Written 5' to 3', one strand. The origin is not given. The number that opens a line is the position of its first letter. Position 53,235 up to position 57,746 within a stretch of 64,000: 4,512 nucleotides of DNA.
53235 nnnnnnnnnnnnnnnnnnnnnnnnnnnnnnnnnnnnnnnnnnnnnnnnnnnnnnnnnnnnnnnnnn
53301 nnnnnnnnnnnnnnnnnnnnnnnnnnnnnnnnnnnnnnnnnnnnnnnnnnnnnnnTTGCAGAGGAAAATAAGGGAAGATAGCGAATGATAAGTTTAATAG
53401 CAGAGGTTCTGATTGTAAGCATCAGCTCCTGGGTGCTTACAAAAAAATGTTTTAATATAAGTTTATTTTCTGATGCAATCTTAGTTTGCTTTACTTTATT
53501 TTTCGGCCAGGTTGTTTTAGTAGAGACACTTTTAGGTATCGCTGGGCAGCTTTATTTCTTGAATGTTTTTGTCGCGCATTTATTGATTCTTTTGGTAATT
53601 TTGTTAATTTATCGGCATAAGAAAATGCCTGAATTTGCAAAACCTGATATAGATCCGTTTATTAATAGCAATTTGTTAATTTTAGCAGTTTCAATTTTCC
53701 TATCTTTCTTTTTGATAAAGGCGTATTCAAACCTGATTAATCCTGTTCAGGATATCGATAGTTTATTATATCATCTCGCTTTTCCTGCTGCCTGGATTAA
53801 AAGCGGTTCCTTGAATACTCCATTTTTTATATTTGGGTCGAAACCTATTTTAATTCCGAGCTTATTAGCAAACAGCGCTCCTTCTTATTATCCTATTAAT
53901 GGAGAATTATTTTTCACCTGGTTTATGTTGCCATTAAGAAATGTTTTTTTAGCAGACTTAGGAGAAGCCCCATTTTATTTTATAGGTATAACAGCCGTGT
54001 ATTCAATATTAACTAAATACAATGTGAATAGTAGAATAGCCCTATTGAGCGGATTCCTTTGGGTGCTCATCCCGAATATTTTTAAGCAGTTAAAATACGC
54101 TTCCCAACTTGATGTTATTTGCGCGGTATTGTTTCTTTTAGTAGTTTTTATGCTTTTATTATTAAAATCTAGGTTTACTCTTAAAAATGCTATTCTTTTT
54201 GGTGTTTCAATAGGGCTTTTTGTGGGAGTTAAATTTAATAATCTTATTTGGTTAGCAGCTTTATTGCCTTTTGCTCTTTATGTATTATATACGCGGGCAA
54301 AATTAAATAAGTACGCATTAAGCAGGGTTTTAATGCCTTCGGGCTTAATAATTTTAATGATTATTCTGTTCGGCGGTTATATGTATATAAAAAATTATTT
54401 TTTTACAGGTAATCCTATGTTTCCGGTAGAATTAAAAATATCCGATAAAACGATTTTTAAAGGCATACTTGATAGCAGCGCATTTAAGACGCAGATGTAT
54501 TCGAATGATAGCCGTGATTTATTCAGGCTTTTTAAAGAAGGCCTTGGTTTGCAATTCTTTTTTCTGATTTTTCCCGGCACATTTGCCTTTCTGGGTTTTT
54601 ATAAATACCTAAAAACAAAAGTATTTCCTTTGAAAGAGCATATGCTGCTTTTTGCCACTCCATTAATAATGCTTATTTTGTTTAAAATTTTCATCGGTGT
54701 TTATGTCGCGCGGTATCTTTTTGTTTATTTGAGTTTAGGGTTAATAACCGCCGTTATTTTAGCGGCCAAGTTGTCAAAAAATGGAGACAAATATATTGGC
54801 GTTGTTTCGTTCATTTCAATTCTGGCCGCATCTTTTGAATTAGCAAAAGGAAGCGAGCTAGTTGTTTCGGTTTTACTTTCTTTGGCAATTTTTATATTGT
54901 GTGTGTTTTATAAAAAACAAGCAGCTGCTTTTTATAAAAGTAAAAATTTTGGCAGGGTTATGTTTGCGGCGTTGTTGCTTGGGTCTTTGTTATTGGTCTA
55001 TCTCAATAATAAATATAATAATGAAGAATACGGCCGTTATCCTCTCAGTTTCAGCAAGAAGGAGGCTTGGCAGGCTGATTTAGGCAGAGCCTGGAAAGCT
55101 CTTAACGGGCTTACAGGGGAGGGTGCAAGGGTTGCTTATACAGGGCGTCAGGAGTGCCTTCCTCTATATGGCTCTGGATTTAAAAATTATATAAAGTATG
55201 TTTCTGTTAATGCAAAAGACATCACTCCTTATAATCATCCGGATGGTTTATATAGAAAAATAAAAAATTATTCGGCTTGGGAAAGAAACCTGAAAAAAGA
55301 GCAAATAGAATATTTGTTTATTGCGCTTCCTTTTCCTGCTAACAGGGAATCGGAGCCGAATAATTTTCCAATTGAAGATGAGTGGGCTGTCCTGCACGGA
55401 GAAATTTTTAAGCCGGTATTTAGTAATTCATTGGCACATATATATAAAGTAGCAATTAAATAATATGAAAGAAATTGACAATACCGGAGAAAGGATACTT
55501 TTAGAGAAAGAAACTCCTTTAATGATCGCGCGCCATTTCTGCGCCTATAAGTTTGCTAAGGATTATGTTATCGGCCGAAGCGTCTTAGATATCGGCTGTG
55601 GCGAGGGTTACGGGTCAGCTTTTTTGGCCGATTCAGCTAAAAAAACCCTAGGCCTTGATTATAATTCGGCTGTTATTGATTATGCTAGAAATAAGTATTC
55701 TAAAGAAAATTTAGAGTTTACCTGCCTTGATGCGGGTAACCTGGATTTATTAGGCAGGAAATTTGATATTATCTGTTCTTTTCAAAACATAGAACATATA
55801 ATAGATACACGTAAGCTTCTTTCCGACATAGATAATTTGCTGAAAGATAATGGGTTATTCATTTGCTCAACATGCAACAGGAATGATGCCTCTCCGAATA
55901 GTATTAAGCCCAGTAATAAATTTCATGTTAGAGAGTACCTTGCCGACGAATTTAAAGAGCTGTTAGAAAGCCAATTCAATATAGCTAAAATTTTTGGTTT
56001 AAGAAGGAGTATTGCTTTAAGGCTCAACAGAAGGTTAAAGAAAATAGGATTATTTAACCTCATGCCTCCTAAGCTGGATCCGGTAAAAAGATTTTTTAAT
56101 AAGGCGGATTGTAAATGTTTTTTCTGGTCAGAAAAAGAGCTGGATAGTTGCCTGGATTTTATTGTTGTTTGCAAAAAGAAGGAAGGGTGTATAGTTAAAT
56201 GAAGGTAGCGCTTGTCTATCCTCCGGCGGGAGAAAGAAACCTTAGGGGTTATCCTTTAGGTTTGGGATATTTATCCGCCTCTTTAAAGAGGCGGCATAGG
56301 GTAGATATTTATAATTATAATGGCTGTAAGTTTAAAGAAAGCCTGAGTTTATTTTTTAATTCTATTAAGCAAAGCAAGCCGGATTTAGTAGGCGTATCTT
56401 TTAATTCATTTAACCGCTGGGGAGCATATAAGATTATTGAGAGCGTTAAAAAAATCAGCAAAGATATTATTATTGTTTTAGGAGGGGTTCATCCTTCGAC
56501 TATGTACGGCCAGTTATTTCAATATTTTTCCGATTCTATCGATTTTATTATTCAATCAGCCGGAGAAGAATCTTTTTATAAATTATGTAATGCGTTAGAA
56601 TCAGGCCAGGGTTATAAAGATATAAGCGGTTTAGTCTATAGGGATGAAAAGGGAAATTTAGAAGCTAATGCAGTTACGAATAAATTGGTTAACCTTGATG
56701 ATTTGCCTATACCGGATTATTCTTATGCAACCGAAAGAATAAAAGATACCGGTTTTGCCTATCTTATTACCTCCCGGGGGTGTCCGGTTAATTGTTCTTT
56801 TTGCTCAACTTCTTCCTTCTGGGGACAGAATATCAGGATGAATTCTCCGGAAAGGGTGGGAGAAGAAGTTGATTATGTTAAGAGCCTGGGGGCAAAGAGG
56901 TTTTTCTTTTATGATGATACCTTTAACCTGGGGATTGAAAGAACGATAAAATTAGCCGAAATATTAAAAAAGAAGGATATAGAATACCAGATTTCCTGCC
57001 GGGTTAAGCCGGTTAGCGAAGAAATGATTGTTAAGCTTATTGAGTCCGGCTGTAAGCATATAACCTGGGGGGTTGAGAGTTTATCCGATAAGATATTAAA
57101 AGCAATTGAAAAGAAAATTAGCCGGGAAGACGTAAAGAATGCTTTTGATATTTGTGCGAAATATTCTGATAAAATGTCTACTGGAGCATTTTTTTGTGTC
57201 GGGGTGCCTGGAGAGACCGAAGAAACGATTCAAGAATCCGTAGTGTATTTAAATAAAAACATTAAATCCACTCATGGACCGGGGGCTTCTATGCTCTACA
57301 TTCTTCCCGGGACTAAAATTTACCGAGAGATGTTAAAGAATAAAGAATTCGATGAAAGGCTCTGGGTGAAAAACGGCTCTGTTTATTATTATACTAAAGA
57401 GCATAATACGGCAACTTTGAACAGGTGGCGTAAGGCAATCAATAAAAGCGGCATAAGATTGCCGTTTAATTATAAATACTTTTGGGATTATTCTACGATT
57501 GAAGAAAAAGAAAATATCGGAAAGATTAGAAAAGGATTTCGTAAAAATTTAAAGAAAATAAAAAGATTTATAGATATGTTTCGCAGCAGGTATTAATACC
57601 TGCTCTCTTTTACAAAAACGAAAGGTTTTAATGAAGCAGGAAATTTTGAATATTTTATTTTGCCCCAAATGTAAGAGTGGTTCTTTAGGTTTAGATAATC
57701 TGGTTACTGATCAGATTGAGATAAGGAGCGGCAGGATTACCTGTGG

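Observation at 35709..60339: CDP-hexose branch with a TcaB9-like C-methyltransferase: predicted C-branched deoxy(amino)sugar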

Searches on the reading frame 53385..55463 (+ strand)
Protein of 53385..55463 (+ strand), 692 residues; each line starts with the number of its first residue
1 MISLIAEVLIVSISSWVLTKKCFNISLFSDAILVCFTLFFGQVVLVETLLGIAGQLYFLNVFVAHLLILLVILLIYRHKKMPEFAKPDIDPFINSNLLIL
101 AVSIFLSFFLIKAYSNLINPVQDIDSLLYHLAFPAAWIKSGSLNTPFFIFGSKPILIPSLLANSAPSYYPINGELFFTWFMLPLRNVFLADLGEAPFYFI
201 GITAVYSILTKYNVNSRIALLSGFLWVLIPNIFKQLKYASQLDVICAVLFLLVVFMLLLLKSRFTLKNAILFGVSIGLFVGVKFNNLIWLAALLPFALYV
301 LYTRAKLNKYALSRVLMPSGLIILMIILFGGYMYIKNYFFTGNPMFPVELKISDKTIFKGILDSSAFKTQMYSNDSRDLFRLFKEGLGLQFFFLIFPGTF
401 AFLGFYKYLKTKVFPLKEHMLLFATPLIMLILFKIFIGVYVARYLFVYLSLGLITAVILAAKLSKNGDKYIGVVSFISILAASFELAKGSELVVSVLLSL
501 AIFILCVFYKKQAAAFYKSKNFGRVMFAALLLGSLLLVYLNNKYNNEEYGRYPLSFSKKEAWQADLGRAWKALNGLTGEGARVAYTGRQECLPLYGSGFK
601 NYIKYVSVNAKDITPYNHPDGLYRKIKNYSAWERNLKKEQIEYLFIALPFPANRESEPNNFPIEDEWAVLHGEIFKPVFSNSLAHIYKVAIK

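Call 5: search_protein_families(library=pfam, proteins=[window:53385-55463:+])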
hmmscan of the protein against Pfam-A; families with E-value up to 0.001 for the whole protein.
window:53385-55463:+ (692 aa): 0 families

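Call 33: search_protein_families(library=ncbifam, proteins=[window:53385-55463:+], max_evalue=0.00001)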
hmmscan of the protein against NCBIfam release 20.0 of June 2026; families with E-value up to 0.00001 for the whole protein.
window:53385-55463:+ (692 aa): 0 families

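Call 46: search_protein_families(library=pfam, proteins=[window:53385-55463:+], max_evalue=0.01)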
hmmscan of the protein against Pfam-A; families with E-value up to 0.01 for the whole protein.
window:53385-55463:+ (692 aa): 0 families

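Call 47: find_homologous_proteins(query=window:53385-55463:+, max_evalue=1e-10)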
Query window:53385-55463:+ (692 aa): 159 proteins with E <= 1e-10 among 8000 candidates; the best 120 are listed.
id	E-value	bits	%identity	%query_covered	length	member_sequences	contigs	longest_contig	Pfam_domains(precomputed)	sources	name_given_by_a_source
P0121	0.0e+0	1506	100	100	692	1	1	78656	-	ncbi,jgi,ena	-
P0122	1.5e-292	991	66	100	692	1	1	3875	-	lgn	-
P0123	1.3e-288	978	65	100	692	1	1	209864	-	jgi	-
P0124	1.1e-287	975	66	100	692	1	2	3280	-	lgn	-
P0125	1.4e-278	945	64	100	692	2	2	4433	-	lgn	-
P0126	5.1e-276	936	64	100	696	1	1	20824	-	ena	-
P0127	2.1e-271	921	62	100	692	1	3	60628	-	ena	-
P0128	5.2e-268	910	62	100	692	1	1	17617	-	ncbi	-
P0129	5.7e-268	909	61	100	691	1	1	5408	-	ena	-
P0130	7.6e-268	909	62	100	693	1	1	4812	-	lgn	-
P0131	5.2e-267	906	61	100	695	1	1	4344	-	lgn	-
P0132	1.2e-265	902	62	100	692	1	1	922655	-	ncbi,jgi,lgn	ncbi:MAG: hypothetical protein WC731_00890 [Candidatus Omnitrophota bacterium]|jgi:hypothetical prot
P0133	1.4e-265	902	62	100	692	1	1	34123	-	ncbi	-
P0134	1.4e-265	902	62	100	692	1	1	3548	-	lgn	-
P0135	2.9e-265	901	61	100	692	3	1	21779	-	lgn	-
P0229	5.8e-155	536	41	100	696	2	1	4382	PF13231.13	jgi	jgi:hypothetical protein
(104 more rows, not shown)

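Call 57: predict_structure(alignment_id=A2)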
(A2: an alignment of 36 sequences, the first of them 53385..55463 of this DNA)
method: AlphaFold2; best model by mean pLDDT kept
length: 692 residues; sequences in the alignment: 36
mean_pLDDT: 88.9   pTM: 0.92
mean pLDDT of the five models: 88.9, 88.3, 87.1, 86.7, 85.5
residues with pLDDT >= 90: 440; 70-90: 200; 50-70: 49; < 50: 3
segments of 3 or more residues with pLDDT < 50: 161-163
pLDDT, mean of each block of 10 residues (from residue 1): 93 96 91 98 98 96 98 90 77 92 96 91 85 93 75 55 67 95 92 94 98 94 96 88 95 97 93 98 92 95 87 85 97 93 85 83 69 62 80 92 89 88 95 82 89 96 86 94 89 94 95 90 92 92 92 87 92 95 88 93 88 70 75 92 91 67 91 95 95 79
secondary structure, 60 per line:
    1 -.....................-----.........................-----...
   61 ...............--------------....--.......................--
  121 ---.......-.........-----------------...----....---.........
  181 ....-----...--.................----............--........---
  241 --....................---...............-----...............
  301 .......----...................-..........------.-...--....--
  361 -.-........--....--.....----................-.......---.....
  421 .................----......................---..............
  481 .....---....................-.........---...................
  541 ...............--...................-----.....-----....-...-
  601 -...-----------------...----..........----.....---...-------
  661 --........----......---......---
elements in order (helices of 4 or more, strands of 3 or more residues): H2-22 H28-52 H58-75 H90-93 H96-118 H124-130 H132-140 H165-168 H172-184 H195-211 H216-227 H230-237 H243-262 H266-280 H286-307 H312-330 H332-341 E350-352 E355-358 H364-371 H374-377 H380-384 H389-404 H406-412 H416-437 H442-463 H467-485 H489-508 H510-518 H522-555 H558-576 E582-586 H592-595 E602-604 H629-638 E643-647 H663-670 E675-680 E684-689

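Call 59: fold_search(model_id=the predicted structure, library=pdb)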
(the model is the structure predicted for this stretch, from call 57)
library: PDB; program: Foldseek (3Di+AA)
matches with E <= 10: 207; with E <= 0.001: 19
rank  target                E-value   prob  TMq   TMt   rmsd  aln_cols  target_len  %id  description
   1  6ftg_5                1.0e-05  1.00  0.41  0.43  14.2       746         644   10  Subtomogram average of OST-containing ribosome-translocon complexes from canine rough microsomal membranes (released 2018-03-21)
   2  6ezn_F                1.5e-05  1.00  0.41  0.44  14.4       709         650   14  Cryo-EM structure of the yeast oligosaccharyltransferase (OST) complex (released 2018-01-17)
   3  7oci_F                1.6e-05  1.00  0.38  0.40  15.0       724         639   11  Cryo-EM structure of yeast Ost6p containing oligosaccharyltransferase complex (released 2022-02-16)
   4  6gxc_A                4.0e-05  1.00  0.37  0.36  13.7       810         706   11  Bacterial oligosaccharyltransferase PglB in complex with an inhibitory peptide and a reactive lipid-linked oligosaccha (released 2018-11-14)
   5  8b6l_I                1.4e-04  1.00  0.38  0.39  18.1       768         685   11  Subtomogram average of the human Sec61-TRAP-OSTA-translocon (released 2022-12-07)
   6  8agb_A                1.4e-04  1.00  0.33  0.35  14.8       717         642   11  Structure of yeast oligosaccharylransferase complex with lipid-linked oligosaccharide bound (released 2022-12-07)
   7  6s7t_A                1.7e-04  1.00  0.30  0.29  15.9       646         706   12  Cryo-EM structure of human oligosaccharyltransferase complex OST-B (released 2019-12-18)
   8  6c26_A                1.8e-04  1.00  0.38  0.40  16.3       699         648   12  The Cryo-EM structure of a eukaryotic oligosaccharyl transferase complex (released 2018-01-31)
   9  3rce_A                1.8e-04  1.00  0.37  0.37  14.2       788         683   11  Bacterial oligosaccharyltransferase PglB (released 2011-06-15)
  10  8pn9_A                1.9e-04  1.00  0.43  0.45  12.5       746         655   11  Structure of human oligosaccharyltransferase OST-A complex bound to NGI-1 (released 2024-05-08)
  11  8agc_A                1.9e-04  1.00  0.33  0.33  19.4       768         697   10  Structure of yeast oligosaccharylransferase complex with lipid-linked oligosaccharide and non-acceptor peptide bound (released 2022-12-07)
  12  8age_A                2.0e-04  1.00  0.38  0.40  14.9       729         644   12  Structure of yeast oligosaccharylransferase complex with acceptor peptide bound (released 2022-12-07)
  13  5ogl_A                2.2e-04  1.00  0.35  0.34  13.5       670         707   12  Structure of bacterial oligosaccharyltransferase PglB in complex with an acceptor peptide and an lipid-linked oligosac (released 2017-10-25)
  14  7zli_A                3.3e-04  1.00  0.40  0.41  11.8       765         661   10  Cryo-EM structure of C-mannosyltransferase CeDPY19, in complex with Dol25-P-Man and bound to CMT2-Fab and anti-Fab nan (released 2023-01-11)
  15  7e9s_A                3.3e-04  1.00  0.31  0.26  15.4       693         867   13  Archaeal oligosaccharyltransferase AglB from Archaeoglobus fulgidus in complex with an inhibitory peptide and a dolich (released 2021-09-08)
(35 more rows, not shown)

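Call 62: find_encoding_contigs(protein=P0121, flank=1000, max_places=3)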
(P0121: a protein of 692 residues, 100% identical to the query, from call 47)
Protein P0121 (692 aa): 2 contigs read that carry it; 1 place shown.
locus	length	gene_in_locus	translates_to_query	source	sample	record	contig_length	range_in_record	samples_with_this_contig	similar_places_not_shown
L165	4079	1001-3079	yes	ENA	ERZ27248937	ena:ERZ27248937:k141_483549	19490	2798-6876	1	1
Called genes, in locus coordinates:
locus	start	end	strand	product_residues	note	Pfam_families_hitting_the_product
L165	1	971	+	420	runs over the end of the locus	PF08421:Methyltransf_13, PF13489:Methyltransf_23, PF08484:Methyltransf_14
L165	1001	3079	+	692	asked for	-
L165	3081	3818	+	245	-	PF13489:Methyltransf_23, PF13847:Methyltransf_31, PF08241:Methyltransf_11, PF08242:Methyltransf_12, PF13649:Methyltransf_25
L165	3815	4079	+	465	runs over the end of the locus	PF02310:B12-binding, PF04055:Radical_SAM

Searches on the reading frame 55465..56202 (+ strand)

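Call 5: search_protein_families(library=pfam, proteins=[window:55465-56202:+])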
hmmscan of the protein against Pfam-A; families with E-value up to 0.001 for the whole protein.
window:55465-56202:+ (245 aa): 12 families
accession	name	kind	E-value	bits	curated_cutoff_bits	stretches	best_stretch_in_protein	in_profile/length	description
PF13847.12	Methyltransf_31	-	2.1e-18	66.8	27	1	38-166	5-140/145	Methyltransferase domain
PF08241.18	Methyltransf_11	-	1.3e-17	64.6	21.2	1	41-134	1-95/95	Methyltransferase domain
PF13649.12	Methyltransf_25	-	7.9e-17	62.2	27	1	40-130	1-97/97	Methyltransferase domain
PF13489.12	Methyltransf_23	-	3.5e-16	59.8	27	1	37-166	23-153/164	Methyltransferase domain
PF08242.18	Methyltransf_12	-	9.4e-15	55.6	30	1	41-132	1-98/98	Methyltransferase domain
PF03848.20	TehB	-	4.1e-05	23.5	20.4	1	37-106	31-102/193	Tellurite resistance protein TehB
PF06325.19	PrmA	-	7.6e-05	22.8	22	1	37-135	162-259/296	Ribosomal protein L11 methyltransferase (PrmA)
PF05175.20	MTS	-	7.9e-05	22.8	23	1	36-105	31-104/170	Methyltransferase small domain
PF01209.24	Ubie_methyltran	-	0.00022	21.1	20.1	1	37-136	48-153/233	ubiE/COQ5 methyltransferase family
PF05219.18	DREV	-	0.00022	20.9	26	1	38-135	96-187/265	DREV methyltransferase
PF02353.26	CMAS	-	0.00046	20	27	1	37-149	63-179/273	Mycolic acid cyclopropane synthetase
PF03141.22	Methyltransf_29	-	0.00058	19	23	1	38-140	119-223/506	Putative S-adenosyl-L-methionine-dependent methyltransferase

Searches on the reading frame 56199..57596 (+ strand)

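Call 5: search_protein_families(library=pfam, proteins=[window:56199-57596:+])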
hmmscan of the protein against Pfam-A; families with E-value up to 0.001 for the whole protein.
window:56199-57596:+ (465 aa): 2 families
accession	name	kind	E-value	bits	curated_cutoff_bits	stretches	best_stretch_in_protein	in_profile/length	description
PF04055.27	Radical_SAM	-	8.2e-27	94.8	29.5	1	190-348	2-163/166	Radical SAM superfamily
PF02310.24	B12-binding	-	3.7e-16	59.5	32.1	1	13-127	8-118/121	B12 binding domain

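Call 33: search_protein_families(library=ncbifam, proteins=[window:56199-57596:+], max_evalue=0.00001)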
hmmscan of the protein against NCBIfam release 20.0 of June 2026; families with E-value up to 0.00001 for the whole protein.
window:56199-57596:+ (465 aa): 25 families
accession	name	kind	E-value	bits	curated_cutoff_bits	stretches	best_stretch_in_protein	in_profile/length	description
TIGR04479.1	bcpD_PhpK_rSAM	subfamily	2.7e-42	144.8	600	1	22-354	75-409/504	PhpK family radical SAM P-methyltransferase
TIGR04072.2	rSAM_ladder_B12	equivalog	2.6e-41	141.7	360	1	18-409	17-402/443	lipid biosynthesis B12-binding/radical SAM protein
NF050148.1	rSAM_ApyD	equivalog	5.3e-40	137.4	750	1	54-387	68-402/645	RiPP biosynthesis radical SAM protein ApyD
TIGR03471.1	HpnJ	equivalog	8.6e-40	137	577.6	1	77-385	85-394/472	hopanoid biosynthesis associated radical SAM protein HpnJ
TIGR03975.1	rSAM_ocin_1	subfamily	2.3e-30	105.7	281.85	1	51-349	119-425/606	RiPP maturation radical SAM C-methyltransferase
TIGR02026.1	BchE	equivalog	2.4e-29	102.6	481.35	1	52-439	55-444/497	magnesium-protoporphyrin IX monomethyl ester anaerobic oxidative cyclase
TIGR04013.1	B12_SAM_MJ_1487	hypoth_equivalog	6.5e-29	100.9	251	1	48-374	30-353/382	TIGR04013 family B12-binding domain/radical SAM domain-containing protein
NF033712.0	B12_rSAM_KedN5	subfamily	1.1e-28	99.9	700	1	8-343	6-359/624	KedN5 family methylcobalamin-dependent radical SAM C-methyltransferase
TIGR04014.1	B12_SAM_MJ_0865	equivalog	1.7e-27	96.3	360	1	56-352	34-334/434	methyl-coenzyme M reductase glutamine C-methyltransferase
NF038361.1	rSAM_Sden_1168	equivalog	2.3e-27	95.8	575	1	53-381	133-476/560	Sden_1168 family B12-binding radical SAM P-methyltransferase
TIGR04190.1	B12_SAM_Ta0216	equivalog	3e-27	95.4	500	1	18-356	36-396/554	TIGR04190 family B12-binding domain/radical SAM domain protein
TIGR04367.1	HpnR_B12_rSAM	equivalog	4.9e-25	88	650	1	12-319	15-320/490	hopanoid C-3 methylase HpnR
TIGR04385.1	B12_rSAM_cofa1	equivalog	4.2e-23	82.3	450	1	16-385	17-401/438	B12 lower ligand biosynthesis radical SAM protein BzaD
TIGR04428.1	B12_rSAM_trp_MT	equivalog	6.1e-20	71.1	500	2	182-350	212-394/558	tryptophan 2-C-methyltransferase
NF033070.1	rSAM_AprD4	equivalog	5.2e-17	61.9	500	1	175-375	185-387/456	AprD4 family radical SAM diol-dehydratase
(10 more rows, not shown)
